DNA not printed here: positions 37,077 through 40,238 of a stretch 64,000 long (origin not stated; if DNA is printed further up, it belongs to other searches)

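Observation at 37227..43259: Encapsulin nanocompartment operon flanked by an NAD-formate dehydrogenase and a large molybdoenzyme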

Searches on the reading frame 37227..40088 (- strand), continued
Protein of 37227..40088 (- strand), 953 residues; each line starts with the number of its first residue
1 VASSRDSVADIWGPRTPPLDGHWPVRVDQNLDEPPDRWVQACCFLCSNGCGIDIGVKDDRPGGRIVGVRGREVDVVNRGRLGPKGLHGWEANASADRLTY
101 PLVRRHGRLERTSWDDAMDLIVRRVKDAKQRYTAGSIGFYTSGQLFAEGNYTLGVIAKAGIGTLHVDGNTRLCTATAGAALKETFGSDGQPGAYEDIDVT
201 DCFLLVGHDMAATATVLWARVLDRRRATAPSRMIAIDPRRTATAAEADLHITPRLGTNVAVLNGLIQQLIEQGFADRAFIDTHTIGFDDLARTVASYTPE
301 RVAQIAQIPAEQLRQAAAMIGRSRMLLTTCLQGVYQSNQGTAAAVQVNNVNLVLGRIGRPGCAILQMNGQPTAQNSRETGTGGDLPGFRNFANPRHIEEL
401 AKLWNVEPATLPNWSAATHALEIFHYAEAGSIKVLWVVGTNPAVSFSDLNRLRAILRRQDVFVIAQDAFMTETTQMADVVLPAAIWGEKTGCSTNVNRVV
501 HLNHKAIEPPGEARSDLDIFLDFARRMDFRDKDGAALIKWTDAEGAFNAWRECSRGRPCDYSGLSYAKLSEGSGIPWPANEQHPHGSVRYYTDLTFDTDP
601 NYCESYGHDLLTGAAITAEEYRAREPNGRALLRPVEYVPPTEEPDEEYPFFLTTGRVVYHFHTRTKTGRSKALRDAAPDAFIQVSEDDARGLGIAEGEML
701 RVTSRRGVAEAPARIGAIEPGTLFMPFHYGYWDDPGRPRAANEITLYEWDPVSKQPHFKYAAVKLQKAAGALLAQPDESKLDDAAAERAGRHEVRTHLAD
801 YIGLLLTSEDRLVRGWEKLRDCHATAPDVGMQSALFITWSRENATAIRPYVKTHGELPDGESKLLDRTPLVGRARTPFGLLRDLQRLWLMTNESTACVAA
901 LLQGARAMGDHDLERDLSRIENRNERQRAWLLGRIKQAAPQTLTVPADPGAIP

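Call 98: find_encoding_contigs(protein=P0011, flank=7000, max_places=1)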
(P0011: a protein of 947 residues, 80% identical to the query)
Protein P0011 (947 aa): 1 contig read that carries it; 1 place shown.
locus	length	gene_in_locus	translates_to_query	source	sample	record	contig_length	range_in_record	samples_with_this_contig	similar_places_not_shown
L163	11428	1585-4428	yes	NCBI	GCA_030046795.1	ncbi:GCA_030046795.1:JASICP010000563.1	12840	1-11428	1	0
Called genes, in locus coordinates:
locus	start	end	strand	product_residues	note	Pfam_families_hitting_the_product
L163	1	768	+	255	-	?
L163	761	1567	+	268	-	PF04454:Linocin_M18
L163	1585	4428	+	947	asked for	PF04879:Molybdop_Fe4S4, PF00384:Molybdopterin, PF01568:Molydop_binding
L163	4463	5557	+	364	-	PF26061:DUF8021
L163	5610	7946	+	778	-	PF22085:NorB_cytochrome_c-like, PF00115:COX1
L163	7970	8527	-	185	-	PF01058:Oxidored_q6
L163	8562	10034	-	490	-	PF00346:Complex1_49kDa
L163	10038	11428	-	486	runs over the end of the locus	PF00361:Proton_antipo_M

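Call 107: search_protein_families(library=ncbifam, proteins=[L162:9847-11373:+, L154:9875-10084:+, L162:11373-11579:+, L163:4463-5554:+, L162:2695-3603:+], max_evalue=0.001)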
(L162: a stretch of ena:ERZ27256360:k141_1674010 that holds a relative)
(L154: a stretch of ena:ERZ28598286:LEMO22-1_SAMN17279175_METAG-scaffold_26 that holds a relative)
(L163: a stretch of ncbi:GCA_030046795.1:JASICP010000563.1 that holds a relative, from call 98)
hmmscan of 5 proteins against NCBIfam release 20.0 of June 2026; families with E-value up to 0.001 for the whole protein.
L162:9847-11373:+ (509 aa): 62 families (the best 25 are shown)
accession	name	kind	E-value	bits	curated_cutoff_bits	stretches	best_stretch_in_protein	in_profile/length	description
NF041682.1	ant_diox_AndAa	equivalog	1.4e-84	284.1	650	1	128-495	4-376/406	anthranilate 1,2-dioxygenase system ferredoxin--NAD(+) reductase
NF042949.2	3PPDioc_HcaD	equivalog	2.7e-82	276.6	450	1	129-495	3-370/386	3-phenylpropionate/cinnamic acid dioxygenase ferredoxin--NAD(+) reductase subunit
NF007286.0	PRK09754.1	equivalog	1.3e-60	205.2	447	1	129-473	5-349/400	phenylpropionate dioxygenase ferredoxin reductase subunit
TIGR02374.1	nitri_red_nirB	equivalog_domain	6.6e-54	183.6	578.35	1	130-402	1-281/794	nitrite reductase large subunit NirB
NF045765.1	PhenlGlyoxDHPadH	equivalog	4.4e-51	174.1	475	1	131-432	6-310/416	NADH-dependent phenylglyoxylate dehydrogenase subunit epsilon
NF003437.0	PRK04965.1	equivalog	8.3e-45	153.4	392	1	128-401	3-277/378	NADH:flavorubredoxin reductase NorW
TIGR03385.1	CoA_CoA_reduc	equivalog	2.5e-38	132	578.8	1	130-437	2-321/439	CoA-disulfide reductase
NF011565.0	PRK14989.1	subfamily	1.2e-31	109.5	883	1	130-406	6-290/847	nitrite reductase large subunit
NF046103.1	NOXase_Strep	equivalog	5.4e-29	101.4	600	1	130-433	2-315/442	H2O-forming NADH oxidase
NF007123.0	PRK09564.1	equivalog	5.4e-29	101.2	458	1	130-437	3-322/444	CoA-disulfide reductase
NF010037.0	PRK13512.1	equivalog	1.1e-23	83.8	394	1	130-431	4-311/438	CoA-disulfide reductase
TIGR02053.1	MerA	equivalog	5.7e-22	78.3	454.45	1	212-434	115-334/465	mercury(II) reductase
TIGR01350.1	lipoamide_DH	equivalog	2e-20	73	408.8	1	215-435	118-335/461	dihydrolipoyl dehydrogenase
NF004943.0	PRK06292.2-1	equivalog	5.4e-20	71.6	432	1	215-441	119-340/456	dihydrolipoyl dehydrogenase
NF007422.0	PRK09965.1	equivalog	1.1e-17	64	113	1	20-114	10-103/106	bifunctional 3-phenylpropionate/cinnamic acid dioxygenase ferredoxin subunit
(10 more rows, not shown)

L154:9875-10084:+ (70 aa): 0 families

L162:11373-11579:+ (69 aa): 2 families
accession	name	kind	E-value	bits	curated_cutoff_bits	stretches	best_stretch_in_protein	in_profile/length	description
TIGR01682.1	moaD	equivalog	7.2e-07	30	66.15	1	10-69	23-80/80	molybdopterin converting factor subunit 1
NF008347.0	PRK11130.1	equivalog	0.00015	22.3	94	1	32-69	45-81/81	molybdopterin synthase sulfur carrier subunit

L163:4463-5554:+ (364 aa): 0 families

L162:2695-3603:+ (303 aa): 47 families (the best 25 are shown)
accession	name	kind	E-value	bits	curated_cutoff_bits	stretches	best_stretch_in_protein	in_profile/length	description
NF008416.0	PRK11242.1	equivalog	2.3e-41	142.1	277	1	1-282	1-282/300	transcriptional regulator CynR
NF008361.0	PRK11151.1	equivalog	1e-27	97.2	329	1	1-268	1-271/305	DNA-binding transcriptional regulator OxyR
NF045775.1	acetoin_reg_AlsR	exception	1.4e-25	90.4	430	1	1-242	1-246/290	acetoin biosynthesis transcriptional regulator AlsR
NF047520.1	trans_act_CidR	equivalog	1.2e-21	77.2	415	1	1-223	1-225/292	cidABC operon transcriptional activator CidR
NF047711.1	PutUtilRegPtrR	equivalog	1.9e-21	76.4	400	1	3-280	3-276/283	putrescine utilization regulator PtrR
NF007385.0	PRK09906.1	equivalog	3.5e-20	72.3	356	1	1-242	1-245/296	DNA-binding transcriptional regulator HcaR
NF009327.0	PRK12684.1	subfamily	1.1e-18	67.6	402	1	1-219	1-224/313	CysB family HTH-type transcriptional regulator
NF008239.0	PRK11013.1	equivalog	5.7e-18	65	288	1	5-278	8-282/309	LysR family transcriptional regulator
NF008410.0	PRK11233.1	equivalog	3.1e-17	62.7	309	1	1-243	1-243/305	nitrogen assimilation transcriptional regulator NAC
TIGR03339.1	phn_lysR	subfamily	3.5e-17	62.6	341.1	1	14-224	10-219/279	aminoethylphosphonate catabolism associated LysR family transcriptional regulator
NF053705.1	TransRegGltCGpos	equivalog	4.8e-17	62.1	350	1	1-270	1-273/300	glutamate biosynthesis transcriptional regulator GltC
NF009326.0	PRK12681.1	equivalog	1.4e-16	60.9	436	1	1-219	1-224/324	HTH-type transcriptional regulator CysB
NF040786.1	LysR_Sec_metab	equivalog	3.2e-16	59.2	250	1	1-178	1-178/298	selenium metabolism-associated LysR family transcriptional regulator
NF008722.0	PRK11716.1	equivalog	5.6e-16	58.4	246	1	1-216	1-219/293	HTH-type transcriptional activator IlvY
TIGR02424.1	TF_pcaQ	equivalog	7.4e-16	57.9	303.8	1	3-209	5-215/300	pca operon transcription factor PcaQ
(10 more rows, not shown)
